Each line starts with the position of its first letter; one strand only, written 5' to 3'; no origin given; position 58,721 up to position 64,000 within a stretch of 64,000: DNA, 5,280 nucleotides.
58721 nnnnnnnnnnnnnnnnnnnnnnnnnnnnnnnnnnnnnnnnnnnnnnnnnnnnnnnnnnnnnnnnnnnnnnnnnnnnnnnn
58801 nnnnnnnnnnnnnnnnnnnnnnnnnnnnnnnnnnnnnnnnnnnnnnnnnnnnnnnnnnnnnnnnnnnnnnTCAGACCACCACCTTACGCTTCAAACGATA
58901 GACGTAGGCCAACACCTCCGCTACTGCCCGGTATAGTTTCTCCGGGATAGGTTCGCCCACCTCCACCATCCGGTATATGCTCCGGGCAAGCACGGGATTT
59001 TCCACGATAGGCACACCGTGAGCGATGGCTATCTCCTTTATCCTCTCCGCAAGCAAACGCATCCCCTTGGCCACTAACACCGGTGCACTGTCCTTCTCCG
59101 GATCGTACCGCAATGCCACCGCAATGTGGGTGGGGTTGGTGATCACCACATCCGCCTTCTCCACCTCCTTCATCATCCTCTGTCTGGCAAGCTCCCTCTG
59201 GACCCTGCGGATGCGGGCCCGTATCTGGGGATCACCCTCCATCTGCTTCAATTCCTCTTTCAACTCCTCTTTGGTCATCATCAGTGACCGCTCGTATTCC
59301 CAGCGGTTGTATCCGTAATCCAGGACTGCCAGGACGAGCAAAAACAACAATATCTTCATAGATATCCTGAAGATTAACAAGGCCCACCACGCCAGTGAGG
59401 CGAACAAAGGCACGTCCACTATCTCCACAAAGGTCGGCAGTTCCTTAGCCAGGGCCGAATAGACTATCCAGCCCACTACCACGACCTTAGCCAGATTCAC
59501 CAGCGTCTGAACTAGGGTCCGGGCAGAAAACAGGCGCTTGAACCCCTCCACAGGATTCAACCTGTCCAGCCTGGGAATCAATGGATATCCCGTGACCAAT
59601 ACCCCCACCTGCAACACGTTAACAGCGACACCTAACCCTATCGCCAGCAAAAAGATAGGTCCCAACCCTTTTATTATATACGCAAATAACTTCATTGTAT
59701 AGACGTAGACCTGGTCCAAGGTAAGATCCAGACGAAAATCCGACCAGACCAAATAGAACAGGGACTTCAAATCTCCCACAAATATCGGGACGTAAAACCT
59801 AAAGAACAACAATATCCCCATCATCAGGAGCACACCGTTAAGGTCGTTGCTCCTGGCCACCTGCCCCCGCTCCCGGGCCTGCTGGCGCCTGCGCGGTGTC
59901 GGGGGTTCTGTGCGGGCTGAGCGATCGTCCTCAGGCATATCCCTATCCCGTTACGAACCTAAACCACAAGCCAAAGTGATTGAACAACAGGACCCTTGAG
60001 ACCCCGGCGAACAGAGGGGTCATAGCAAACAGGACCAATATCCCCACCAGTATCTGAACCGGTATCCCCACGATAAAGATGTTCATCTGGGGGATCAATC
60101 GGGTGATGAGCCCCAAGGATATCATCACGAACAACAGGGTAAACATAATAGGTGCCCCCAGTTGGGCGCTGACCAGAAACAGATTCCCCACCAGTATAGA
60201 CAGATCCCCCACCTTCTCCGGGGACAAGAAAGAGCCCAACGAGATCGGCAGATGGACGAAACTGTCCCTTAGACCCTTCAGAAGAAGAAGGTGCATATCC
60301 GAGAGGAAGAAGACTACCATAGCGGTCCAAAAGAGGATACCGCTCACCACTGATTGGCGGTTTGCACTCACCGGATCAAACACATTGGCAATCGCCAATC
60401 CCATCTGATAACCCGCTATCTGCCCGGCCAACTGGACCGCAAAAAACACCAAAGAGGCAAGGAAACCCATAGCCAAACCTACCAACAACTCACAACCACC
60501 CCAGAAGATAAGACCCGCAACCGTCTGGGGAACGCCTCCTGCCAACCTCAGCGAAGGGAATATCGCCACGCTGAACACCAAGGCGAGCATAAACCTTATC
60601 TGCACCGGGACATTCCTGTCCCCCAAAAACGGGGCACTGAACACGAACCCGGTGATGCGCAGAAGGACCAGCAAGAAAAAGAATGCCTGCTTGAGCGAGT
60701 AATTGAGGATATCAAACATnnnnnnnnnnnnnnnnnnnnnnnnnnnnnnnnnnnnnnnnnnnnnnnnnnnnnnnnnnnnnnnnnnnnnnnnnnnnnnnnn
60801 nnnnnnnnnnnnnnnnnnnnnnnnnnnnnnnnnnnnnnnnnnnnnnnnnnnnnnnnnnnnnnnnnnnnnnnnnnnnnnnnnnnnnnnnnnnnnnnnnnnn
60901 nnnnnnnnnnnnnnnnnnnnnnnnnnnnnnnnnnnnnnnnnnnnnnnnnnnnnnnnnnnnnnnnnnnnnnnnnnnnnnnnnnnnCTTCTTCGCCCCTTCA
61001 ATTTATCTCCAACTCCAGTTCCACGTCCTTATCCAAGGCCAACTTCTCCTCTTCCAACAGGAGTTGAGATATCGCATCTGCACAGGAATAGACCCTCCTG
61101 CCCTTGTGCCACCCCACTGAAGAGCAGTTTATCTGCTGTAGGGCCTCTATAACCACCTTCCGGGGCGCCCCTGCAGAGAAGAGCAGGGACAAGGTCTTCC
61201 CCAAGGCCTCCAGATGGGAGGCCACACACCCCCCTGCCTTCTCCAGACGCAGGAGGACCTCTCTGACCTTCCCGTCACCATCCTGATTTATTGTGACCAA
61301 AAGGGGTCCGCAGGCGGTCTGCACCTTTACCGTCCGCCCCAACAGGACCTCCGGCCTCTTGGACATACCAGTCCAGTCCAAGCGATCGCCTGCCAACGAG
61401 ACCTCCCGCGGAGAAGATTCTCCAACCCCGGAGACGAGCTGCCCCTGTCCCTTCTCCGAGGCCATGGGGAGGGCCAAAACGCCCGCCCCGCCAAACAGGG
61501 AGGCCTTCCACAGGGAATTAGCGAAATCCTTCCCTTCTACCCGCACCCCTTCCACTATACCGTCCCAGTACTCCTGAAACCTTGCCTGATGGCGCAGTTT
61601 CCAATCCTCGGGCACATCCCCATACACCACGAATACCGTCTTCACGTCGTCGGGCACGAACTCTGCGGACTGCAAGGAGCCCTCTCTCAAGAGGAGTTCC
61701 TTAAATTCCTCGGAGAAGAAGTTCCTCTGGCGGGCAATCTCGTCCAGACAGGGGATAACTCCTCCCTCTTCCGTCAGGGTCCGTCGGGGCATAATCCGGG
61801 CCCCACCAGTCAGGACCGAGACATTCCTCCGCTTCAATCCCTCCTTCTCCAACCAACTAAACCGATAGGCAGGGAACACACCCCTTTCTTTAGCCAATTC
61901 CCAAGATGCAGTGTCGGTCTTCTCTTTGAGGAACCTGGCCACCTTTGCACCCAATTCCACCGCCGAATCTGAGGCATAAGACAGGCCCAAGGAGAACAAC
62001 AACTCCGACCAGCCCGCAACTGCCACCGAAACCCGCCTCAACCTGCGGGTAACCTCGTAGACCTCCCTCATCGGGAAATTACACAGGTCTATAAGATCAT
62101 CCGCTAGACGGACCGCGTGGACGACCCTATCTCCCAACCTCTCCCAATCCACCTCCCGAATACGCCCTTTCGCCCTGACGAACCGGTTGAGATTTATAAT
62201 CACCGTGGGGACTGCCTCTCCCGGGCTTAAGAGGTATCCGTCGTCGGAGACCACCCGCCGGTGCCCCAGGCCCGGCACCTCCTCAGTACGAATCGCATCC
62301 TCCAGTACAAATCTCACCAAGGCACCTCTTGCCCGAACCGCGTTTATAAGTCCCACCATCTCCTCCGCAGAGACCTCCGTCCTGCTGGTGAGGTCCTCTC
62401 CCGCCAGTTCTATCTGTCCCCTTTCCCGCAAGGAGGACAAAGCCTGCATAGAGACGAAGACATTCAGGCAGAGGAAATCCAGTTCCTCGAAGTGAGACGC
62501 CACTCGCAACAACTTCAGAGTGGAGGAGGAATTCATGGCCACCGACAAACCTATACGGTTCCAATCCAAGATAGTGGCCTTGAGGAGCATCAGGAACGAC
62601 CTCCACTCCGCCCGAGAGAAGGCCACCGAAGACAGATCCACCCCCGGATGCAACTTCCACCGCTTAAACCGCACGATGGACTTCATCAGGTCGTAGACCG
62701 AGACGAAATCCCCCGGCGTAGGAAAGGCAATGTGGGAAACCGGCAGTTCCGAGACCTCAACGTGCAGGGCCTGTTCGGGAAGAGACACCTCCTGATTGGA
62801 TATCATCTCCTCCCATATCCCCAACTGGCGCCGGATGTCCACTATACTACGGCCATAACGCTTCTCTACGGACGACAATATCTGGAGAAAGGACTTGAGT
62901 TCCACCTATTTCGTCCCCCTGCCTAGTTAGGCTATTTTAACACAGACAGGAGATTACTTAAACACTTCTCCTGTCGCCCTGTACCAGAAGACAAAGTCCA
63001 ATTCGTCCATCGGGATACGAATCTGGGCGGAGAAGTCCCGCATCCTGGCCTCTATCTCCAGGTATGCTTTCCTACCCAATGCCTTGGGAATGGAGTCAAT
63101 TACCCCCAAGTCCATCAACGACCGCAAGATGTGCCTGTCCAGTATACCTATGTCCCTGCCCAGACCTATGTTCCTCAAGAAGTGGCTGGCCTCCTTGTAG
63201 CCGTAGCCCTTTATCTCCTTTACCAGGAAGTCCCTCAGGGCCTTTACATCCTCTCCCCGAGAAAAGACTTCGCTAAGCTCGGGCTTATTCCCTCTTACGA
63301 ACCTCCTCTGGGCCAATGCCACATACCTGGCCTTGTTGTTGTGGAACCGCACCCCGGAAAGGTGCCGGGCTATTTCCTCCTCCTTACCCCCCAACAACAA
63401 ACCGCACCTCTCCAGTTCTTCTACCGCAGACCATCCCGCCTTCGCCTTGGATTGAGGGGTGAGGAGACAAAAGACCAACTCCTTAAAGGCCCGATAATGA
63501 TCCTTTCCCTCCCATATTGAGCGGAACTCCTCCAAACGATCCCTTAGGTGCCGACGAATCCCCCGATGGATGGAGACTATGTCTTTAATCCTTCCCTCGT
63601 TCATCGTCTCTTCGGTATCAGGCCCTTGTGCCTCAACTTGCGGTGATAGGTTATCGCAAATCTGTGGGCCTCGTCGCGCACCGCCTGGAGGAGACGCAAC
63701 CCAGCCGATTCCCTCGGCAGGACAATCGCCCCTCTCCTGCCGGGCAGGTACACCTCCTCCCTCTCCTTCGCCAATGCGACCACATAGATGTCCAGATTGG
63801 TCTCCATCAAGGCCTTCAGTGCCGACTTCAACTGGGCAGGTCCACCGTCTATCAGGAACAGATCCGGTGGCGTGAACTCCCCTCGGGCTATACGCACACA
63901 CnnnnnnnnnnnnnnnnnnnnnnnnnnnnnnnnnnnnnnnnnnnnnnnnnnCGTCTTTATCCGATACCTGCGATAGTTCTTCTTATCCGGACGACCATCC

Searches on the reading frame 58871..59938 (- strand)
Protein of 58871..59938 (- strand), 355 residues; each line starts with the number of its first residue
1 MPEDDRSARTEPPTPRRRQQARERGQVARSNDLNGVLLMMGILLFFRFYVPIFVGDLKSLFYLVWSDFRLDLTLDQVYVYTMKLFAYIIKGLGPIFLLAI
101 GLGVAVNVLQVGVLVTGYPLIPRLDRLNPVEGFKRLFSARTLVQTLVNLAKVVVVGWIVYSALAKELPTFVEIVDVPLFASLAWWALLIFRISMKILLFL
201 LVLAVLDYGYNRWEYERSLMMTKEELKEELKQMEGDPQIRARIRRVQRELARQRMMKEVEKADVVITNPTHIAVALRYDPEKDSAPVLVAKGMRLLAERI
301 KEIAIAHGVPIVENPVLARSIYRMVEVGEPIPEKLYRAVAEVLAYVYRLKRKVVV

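Call 85: search_protein_families(library=pfam, proteins=[window:58871-59938:-], max_evalue=0.00001)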
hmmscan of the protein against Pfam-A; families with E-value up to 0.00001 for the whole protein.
window:58871-59938:- (355 aa): 1 family
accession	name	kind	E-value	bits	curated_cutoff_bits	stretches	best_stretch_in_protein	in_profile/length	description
PF01312.24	Bac_export_2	-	3.6e-124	414.8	24.4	1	9-346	3-335/335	FlhB HrpN YscU SpaS Family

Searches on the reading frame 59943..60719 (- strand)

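Call 85: search_protein_families(library=pfam, proteins=[window:59943-60719:-], max_evalue=0.00001)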
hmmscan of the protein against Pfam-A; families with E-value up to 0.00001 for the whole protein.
window:59943-60719:- (258 aa): 1 family
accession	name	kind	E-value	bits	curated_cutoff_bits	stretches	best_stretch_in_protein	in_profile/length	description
PF01311.25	Bac_export_1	-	3.5e-58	197.4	27.8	1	14-242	3-224/230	Bacterial export proteins, family 1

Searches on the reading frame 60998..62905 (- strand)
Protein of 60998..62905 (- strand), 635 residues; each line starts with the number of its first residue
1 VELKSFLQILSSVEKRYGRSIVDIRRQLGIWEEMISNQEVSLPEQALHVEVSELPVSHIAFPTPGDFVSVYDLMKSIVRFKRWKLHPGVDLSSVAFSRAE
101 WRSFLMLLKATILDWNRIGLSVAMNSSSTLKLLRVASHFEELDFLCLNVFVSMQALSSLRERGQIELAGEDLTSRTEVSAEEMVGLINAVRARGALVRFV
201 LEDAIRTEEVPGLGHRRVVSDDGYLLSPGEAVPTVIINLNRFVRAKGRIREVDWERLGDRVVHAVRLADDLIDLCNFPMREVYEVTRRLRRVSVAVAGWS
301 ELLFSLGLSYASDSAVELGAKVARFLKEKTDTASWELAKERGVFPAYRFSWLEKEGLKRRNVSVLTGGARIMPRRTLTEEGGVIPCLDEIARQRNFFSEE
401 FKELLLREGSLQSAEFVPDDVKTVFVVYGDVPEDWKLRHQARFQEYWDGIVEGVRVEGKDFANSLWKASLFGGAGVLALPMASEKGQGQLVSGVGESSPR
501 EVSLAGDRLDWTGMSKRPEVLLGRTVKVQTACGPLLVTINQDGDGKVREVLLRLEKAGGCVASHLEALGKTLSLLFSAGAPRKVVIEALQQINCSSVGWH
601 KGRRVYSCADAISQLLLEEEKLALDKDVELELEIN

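Call 85: search_protein_families(library=pfam, proteins=[window:60998-62905:-], max_evalue=0.00001)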
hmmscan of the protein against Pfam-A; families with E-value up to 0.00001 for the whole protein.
window:60998-62905:- (635 aa): 2 families
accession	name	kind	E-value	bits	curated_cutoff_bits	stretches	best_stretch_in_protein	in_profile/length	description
PF02867.20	Ribonuc_red_lgC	-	1.5e-18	67.1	23.9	1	237-354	232-346/523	Ribonucleotide reductase, barrel domain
PF12637.14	TSCPD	-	4.5e-13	49.8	22.8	1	531-617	10-85/88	TSCPD domain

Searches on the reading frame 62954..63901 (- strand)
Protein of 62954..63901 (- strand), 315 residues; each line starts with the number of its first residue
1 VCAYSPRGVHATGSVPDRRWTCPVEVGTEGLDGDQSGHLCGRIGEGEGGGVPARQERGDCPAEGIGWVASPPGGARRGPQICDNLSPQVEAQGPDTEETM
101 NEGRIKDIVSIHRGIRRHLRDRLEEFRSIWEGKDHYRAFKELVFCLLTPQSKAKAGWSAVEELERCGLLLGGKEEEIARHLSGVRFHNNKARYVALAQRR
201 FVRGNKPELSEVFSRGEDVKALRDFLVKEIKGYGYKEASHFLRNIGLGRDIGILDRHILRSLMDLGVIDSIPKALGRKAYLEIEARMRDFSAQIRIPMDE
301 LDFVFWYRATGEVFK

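Call 85: search_protein_families(library=pfam, proteins=[window:62954-63901:-], max_evalue=0.00001)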
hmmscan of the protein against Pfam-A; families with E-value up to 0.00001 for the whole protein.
window:62954-63901:- (315 aa): 1 family
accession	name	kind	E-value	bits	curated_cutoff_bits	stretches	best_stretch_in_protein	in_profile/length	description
PF22175.2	Ogg-HhH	-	9.7e-55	185.2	27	1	121-295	3-172/173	8-oxoguanine DNA glycosylase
